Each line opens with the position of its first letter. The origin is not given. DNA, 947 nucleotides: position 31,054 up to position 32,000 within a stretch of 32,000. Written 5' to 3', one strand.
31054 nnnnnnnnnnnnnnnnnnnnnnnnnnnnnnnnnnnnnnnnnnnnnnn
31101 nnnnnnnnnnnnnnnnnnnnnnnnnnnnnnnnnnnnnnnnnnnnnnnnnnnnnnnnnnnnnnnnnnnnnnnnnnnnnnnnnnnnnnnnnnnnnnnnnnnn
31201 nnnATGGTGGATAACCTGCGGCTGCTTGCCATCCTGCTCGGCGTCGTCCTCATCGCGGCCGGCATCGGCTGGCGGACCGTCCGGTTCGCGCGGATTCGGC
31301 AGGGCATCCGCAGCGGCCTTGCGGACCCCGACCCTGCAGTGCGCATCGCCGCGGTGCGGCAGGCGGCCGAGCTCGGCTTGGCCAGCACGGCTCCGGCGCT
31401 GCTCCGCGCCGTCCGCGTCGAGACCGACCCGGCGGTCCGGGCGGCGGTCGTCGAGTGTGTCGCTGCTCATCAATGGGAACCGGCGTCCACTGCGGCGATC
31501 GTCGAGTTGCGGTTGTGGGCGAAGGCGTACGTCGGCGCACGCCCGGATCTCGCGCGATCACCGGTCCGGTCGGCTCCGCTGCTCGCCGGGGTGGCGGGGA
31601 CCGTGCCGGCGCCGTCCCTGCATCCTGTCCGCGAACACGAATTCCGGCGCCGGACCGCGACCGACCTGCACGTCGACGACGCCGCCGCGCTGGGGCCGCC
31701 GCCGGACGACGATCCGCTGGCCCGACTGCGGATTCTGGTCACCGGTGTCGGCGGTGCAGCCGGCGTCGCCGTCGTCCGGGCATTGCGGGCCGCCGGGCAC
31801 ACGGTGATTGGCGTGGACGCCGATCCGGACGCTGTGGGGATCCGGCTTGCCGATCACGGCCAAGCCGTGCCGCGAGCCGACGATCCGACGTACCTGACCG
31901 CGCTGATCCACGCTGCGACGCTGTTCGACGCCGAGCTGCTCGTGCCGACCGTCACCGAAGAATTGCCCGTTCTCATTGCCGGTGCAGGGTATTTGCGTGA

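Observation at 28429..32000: Rho-adjacent, translationally coupled PIG-L deacetylase / processive GT2 synthase / exosortase-like / HEAT-ATP-grasp module: candidate uncharacterised envelope-polymer system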

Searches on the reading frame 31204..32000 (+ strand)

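Call 7: search_protein_families(library=pfam, proteins=[window:31204-32000:+], max_evalue=0.1)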
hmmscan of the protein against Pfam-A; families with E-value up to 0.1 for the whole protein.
window:31204-32000:+ (265 aa): 6 families
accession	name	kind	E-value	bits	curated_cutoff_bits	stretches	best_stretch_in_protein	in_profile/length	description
PF13646.12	HEAT_2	-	1e-08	35.8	27.7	1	36-101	5-69/88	HEAT repeats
PF21360.3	PylC-like_N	-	4.5e-07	30.4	27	1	177-257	1-81/96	PylC-like, N-terminal domain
PF02985.28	HEAT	-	0.00029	21.3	23.5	0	35-52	5-22/31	HEAT repeat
PF01370.27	Epimerase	-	0.00035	20.5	20.9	1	177-218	1-42/240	NAD dependent epimerase/dehydratase family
PF02879.22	PGM_PMM_II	-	0.084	13.9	29.3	0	174-245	20-85/103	Phosphoglucomutase/phosphomannomutase, alpha/beta/alpha domain II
PF02254.24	TrkA_N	-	0.092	13.5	23.8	0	179-219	3-41/116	TrkA-N domain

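Call 8: search_protein_families(library=ncbifam, proteins=[window:31204-32000:+], max_evalue=0.1)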
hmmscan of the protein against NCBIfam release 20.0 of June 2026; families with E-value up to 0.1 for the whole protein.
window:31204-32000:+ (265 aa): 20 families
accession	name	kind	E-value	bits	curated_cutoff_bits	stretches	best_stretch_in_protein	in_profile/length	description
NF009402.0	PRK12767.1-1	equivalog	2e-10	40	218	1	175-257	3-88/329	carbamoyl phosphate synthase-like protein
NF009405.0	PRK12767.1-4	equivalog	1.9e-08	33.6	390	1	177-258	3-86/320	carbamoyl phosphate synthase-like protein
NF008972.0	PRK12320.1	equivalog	0.00015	20.1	792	1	176-210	2-36/699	hypothetical protein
NF006192.0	PRK08324.1-6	equivalog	0.0015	17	639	1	169-219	431-481/685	bifunctional aldolase/short-chain dehydrogenase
NF009092.0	PRK12428.1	subfamily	0.0025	17.5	242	1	175-211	6-42/261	coniferyl-alcohol dehydrogenase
NF005474.0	PRK07074.1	equivalog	0.0044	16.7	361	1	177-225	6-56/259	SDR family oxidoreductase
NF006074.0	PRK08220.1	equivalog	0.013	15.1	312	1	176-218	10-43/251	2,3-dihydro-2,3-dihydroxybenzoate dehydrogenase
NF006195.0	PRK08324.2-3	equivalog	0.014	13.6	931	1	170-217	421-468/678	bifunctional aldolase/short-chain dehydrogenase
NF009404.0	PRK12767.1-3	equivalog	0.016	14.1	316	1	193-259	21-86/344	carbamoyl phosphate synthase-like protein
NF005315.0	PRK06849.1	equivalog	0.019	14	406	1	176-252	6-86/389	hypothetical protein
NF006766.0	PRK09288.1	equivalog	0.02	13.6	339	1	175-238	13-74/396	formate-dependent phosphoribosylglycinamide formyltransferase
NF009403.0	PRK12767.1-2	equivalog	0.022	14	286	1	176-257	2-80/342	carbamoyl phosphate synthase-like protein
NF009035.0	PRK12367.1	equivalog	0.024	13.8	266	1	173-207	13-47/249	short chain dehydrogenase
NF042422.1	oxyalk_red_OleD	equivalog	0.026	13.9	580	1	175-205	1-31/329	2-alkyl-3-oxoalkanoate reductase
NF005118.0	PRK06550.1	equivalog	0.03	14.1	270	1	176-209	7-40/236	3-oxoacyl-ACP reductase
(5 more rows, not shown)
